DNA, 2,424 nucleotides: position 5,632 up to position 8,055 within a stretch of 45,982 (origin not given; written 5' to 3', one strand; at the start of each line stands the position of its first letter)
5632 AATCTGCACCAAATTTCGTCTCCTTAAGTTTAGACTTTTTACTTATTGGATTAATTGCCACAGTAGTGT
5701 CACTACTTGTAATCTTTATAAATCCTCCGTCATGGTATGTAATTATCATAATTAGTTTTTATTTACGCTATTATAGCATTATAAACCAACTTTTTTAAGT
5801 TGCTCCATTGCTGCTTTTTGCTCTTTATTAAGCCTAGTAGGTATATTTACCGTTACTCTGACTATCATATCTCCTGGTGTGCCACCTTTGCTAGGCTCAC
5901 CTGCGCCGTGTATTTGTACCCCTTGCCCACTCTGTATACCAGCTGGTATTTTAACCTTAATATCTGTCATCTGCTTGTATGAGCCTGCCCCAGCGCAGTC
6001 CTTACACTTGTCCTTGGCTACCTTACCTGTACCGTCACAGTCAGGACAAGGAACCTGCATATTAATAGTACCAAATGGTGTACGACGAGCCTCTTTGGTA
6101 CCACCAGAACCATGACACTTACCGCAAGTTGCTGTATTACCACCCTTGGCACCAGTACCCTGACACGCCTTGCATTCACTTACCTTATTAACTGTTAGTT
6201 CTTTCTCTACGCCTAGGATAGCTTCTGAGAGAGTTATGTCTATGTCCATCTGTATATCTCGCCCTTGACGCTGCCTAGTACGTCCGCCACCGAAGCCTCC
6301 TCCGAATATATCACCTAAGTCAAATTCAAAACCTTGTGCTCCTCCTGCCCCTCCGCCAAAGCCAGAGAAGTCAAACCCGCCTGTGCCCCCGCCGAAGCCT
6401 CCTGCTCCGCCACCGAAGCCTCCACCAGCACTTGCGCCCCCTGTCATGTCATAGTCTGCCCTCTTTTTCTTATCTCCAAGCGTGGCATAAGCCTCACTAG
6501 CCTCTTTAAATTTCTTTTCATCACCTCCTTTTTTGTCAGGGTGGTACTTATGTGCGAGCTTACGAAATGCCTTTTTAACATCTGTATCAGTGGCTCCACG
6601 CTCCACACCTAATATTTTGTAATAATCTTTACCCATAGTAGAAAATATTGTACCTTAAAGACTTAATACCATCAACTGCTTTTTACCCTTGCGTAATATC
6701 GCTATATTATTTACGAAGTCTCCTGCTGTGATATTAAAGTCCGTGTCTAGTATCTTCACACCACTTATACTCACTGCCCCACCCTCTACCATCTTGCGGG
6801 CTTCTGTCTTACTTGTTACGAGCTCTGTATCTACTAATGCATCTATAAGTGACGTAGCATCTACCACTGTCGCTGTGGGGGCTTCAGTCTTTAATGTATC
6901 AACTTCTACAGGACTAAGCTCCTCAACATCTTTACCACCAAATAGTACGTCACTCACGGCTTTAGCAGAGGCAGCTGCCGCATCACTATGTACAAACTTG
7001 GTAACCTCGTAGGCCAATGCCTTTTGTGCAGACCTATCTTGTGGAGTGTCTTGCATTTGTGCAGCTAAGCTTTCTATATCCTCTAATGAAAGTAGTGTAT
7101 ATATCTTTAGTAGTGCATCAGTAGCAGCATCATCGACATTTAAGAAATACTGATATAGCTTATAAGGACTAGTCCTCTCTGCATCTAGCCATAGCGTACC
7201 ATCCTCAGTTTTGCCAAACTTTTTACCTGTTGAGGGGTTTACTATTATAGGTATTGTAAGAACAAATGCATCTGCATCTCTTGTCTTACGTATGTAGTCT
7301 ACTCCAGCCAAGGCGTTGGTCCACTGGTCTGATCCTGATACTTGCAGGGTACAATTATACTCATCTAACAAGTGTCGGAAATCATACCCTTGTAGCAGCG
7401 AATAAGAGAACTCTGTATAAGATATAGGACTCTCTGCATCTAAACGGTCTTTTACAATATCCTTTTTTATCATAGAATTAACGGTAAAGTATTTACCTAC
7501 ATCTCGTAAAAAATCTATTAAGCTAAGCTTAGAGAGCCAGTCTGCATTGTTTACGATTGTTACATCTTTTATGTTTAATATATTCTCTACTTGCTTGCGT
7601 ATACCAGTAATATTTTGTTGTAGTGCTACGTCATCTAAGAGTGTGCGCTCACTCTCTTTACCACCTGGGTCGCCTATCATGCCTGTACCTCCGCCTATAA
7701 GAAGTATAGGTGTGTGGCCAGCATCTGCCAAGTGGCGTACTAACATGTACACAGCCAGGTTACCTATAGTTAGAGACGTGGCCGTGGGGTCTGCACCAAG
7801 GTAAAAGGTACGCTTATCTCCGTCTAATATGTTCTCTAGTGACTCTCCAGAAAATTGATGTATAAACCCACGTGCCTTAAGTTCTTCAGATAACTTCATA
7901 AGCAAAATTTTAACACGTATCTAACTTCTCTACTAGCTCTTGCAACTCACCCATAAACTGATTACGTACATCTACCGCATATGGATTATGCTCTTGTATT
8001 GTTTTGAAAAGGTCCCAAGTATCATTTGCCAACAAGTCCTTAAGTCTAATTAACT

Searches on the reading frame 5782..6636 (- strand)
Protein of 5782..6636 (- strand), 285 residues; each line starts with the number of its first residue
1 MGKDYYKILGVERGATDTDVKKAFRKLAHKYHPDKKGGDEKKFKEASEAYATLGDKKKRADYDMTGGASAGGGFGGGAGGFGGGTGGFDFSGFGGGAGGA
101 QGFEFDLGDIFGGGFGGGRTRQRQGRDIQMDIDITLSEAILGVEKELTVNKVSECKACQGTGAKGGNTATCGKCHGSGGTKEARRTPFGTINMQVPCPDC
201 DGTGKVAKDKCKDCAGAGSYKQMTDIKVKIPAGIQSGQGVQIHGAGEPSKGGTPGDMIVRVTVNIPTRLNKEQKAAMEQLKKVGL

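Call 102: search_protein_families(library=pfam, proteins=[window:5782-6636:-], max_evalue=0.0001)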
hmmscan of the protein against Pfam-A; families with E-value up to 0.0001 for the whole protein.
window:5782-6636:- (285 aa): 3 families
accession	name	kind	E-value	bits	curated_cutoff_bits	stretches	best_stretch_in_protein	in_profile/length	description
PF00226.36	DnaJ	-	2.6e-22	79.1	27.8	1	4-63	1-63/63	DnaJ domain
PF00684.25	DnaJ_CXXCXGXG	-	5.6e-15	55.8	32.7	1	155-218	1-65/65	DnaJ central domain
PF01556.23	DnaJ_C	-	1.3e-13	51.7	26.6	1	128-264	1-73/152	DnaJ C terminal domain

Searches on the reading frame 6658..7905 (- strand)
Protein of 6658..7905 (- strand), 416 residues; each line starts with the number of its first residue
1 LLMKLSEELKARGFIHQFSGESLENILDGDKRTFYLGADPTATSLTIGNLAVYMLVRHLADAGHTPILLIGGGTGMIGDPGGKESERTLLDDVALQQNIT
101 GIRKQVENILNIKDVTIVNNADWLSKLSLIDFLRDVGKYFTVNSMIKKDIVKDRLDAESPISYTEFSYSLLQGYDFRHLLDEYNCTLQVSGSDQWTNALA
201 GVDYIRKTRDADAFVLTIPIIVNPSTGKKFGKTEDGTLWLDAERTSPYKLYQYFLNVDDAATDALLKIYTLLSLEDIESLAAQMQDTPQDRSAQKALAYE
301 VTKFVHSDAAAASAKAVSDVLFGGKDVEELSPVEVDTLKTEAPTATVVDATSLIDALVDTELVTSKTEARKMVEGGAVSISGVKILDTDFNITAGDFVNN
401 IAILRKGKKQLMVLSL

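Call 102: search_protein_families(library=pfam, proteins=[window:6658-7905:-], max_evalue=0.0001)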
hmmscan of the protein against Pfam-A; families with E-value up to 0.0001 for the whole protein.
window:6658-7905:- (416 aa): 2 families
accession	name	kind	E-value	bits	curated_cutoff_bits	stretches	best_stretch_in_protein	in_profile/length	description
PF00579.31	tRNA-synt_1b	-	2.5e-69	234.2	21.1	1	32-322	6-291/292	tRNA synthetases class I (W and Y)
PF22421.1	SYY_C-terminal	-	4.6e-15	55.7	27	1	336-412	3-81/83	Tyrosine--tRNA ligase SYY-like C-terminal domain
